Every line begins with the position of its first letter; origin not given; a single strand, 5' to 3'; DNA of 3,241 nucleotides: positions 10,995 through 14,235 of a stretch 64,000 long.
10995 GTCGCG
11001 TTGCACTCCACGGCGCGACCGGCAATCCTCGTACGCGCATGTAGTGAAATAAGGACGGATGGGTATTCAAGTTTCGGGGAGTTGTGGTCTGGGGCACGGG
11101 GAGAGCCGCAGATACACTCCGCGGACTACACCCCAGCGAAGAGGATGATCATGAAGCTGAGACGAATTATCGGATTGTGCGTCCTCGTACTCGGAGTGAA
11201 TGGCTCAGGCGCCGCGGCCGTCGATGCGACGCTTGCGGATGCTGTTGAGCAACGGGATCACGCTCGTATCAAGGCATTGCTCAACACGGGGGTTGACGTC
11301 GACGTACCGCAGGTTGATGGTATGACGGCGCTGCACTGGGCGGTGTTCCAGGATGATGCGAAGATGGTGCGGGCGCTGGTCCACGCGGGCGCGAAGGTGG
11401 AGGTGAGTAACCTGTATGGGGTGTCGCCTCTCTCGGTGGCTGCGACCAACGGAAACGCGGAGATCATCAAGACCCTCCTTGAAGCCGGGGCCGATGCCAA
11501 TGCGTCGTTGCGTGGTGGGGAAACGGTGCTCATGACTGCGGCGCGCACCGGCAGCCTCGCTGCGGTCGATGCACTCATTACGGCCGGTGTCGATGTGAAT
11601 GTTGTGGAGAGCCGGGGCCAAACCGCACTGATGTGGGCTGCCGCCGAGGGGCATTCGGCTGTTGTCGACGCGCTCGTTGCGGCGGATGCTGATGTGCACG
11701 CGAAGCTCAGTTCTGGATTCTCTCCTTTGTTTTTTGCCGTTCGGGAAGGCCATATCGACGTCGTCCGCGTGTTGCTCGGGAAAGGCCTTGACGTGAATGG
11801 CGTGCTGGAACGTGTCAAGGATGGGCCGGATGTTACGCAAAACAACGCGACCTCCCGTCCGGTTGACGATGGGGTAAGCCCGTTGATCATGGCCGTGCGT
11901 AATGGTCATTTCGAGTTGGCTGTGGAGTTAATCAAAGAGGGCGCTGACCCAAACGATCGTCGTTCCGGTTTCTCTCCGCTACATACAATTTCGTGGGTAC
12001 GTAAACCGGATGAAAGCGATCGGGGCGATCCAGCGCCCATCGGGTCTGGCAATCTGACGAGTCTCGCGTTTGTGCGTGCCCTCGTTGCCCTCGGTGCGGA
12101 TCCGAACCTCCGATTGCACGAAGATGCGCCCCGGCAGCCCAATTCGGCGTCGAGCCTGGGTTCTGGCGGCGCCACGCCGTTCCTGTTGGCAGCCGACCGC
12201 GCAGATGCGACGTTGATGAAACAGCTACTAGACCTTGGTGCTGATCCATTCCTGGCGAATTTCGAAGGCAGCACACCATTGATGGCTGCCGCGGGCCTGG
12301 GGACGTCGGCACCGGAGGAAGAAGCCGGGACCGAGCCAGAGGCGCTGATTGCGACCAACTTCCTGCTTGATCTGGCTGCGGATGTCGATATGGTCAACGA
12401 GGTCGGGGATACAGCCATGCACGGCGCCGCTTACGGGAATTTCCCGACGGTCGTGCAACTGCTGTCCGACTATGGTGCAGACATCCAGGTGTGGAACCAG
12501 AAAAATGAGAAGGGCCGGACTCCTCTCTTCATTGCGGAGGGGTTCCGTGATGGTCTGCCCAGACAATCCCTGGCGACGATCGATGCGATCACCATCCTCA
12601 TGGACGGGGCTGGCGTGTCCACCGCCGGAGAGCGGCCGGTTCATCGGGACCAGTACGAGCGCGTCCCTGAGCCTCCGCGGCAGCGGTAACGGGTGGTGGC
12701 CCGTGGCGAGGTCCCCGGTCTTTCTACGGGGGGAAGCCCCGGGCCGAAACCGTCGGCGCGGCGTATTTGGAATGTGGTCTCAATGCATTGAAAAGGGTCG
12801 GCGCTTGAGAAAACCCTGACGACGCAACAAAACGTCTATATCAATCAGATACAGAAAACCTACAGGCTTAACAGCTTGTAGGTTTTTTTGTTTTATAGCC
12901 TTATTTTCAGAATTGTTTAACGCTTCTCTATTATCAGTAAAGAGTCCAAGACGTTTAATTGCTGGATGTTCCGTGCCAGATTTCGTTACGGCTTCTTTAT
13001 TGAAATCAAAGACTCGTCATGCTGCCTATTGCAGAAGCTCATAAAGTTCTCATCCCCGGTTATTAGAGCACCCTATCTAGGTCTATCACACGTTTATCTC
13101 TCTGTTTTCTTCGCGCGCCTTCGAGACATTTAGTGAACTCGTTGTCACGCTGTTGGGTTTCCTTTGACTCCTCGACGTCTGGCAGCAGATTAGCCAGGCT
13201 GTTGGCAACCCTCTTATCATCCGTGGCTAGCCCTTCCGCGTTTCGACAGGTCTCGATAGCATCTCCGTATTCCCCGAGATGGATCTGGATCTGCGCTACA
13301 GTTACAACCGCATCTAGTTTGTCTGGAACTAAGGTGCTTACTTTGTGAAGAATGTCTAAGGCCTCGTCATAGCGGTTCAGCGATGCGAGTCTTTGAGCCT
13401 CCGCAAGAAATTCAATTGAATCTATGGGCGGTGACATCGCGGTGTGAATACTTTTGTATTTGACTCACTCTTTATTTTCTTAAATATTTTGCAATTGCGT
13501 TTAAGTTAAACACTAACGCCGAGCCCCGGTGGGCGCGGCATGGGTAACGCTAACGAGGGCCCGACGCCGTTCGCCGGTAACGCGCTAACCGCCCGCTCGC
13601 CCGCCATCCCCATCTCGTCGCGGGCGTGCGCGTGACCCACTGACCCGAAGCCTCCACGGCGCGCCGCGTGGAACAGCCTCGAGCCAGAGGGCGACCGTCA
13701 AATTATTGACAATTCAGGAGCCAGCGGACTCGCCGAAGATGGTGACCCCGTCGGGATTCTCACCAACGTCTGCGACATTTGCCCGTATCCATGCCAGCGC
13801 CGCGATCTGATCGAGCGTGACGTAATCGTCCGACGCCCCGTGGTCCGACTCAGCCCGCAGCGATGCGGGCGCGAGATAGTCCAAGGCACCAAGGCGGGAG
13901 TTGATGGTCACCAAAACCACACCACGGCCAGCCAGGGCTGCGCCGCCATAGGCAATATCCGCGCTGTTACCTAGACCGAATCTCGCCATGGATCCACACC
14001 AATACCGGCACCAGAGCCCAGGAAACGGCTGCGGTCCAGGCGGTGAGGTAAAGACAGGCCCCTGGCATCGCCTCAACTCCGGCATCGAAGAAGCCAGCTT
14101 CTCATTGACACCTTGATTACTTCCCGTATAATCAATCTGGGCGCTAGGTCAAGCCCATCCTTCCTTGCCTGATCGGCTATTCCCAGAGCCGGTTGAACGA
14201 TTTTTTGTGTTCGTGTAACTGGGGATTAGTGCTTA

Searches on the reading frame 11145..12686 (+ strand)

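Call 16: search_protein_families(library=pfam, proteins=[window:11145-12686:+], max_evalue=0.001)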
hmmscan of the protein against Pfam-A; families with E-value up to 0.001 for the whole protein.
window:11145-12686:+ (514 aa): 7 families
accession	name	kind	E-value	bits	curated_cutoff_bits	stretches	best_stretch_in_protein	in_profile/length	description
PF12796.13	Ank_2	-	1.5e-64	215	27.3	5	129-218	1-87/90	Ankyrin repeats (3 copies)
PF00023.36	Ank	-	1.9e-52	172.7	21.1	5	58-89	1-32/33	Ankyrin repeat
PF13606.12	Ank_3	-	1.1e-46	151.1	22.3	2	91-120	1-30/30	Ankyrin repeat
PF13637.12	Ank_4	-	3e-42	142.1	22.7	4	162-211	1-50/50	Ankyrin repeats (many copies)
PF13857.12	Ank_5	-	1.7e-36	124.3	27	2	124-162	15-53/56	Ankyrin repeats (many copies)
PF24521.3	Ank_KRIT1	-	3.6e-07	30.5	80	0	127-213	20-107/149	KRIT1 ankyrin-repeats domain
PF23745.1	ANK_LRRK2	-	2.3e-05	24.7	27.5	0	95-177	34-112/130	LRRK2 ANK repeat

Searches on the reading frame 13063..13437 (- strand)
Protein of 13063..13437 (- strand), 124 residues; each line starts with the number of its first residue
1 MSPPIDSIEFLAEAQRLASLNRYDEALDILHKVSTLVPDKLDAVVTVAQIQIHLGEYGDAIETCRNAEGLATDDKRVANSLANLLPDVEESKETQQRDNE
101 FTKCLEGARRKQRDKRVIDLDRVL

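Call 16: search_protein_families(library=pfam, proteins=[window:13063-13437:-], max_evalue=0.001)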
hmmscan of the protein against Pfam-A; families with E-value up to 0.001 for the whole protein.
window:13063-13437:- (124 aa): 7 families
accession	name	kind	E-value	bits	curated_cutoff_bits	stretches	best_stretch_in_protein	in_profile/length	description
PF14559.12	TPR_19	-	3.6e-08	34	25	1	20-84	4-68/68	Tetratricopeptide repeat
PF13176.12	TPR_7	-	8.9e-06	25.9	27.9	0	8-43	2-35/36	Tetratricopeptide repeat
PF12895.13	ANAPC3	-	2.3e-05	25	27.2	1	13-63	29-78/82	Anaphase-promoting complex, cyclosome, subunit 3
PF13428.12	TPR_14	-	0.00027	21.8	23.5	0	11-43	5-37/44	Tetratricopeptide repeat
PF12569.14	NatA_aux_su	-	0.00049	19.6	33.3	1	14-103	199-288/515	N-terminal acetyltransferase A, auxiliary subunit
PF07719.23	TPR_2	-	0.00054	20.3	27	0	13-39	7-33/34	Tetratricopeptide repeat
PF13432.12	TPR_16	-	0.00069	20.4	32.7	1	11-71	1-61/65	Tetratricopeptide repeat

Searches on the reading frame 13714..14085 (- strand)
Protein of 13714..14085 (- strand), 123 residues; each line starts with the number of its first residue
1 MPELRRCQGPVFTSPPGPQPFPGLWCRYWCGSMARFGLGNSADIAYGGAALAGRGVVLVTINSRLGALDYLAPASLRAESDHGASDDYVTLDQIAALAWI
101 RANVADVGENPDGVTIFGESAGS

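Call 16: search_protein_families(library=pfam, proteins=[window:13714-14085:-], max_evalue=0.001)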
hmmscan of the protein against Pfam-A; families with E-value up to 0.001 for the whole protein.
window:13714-14085:- (123 aa): 1 family
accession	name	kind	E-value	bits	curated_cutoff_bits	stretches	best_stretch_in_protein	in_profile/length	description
PF00135.34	COesterase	-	9.7e-17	61.5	27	1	38-123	116-194/515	Carboxylesterase family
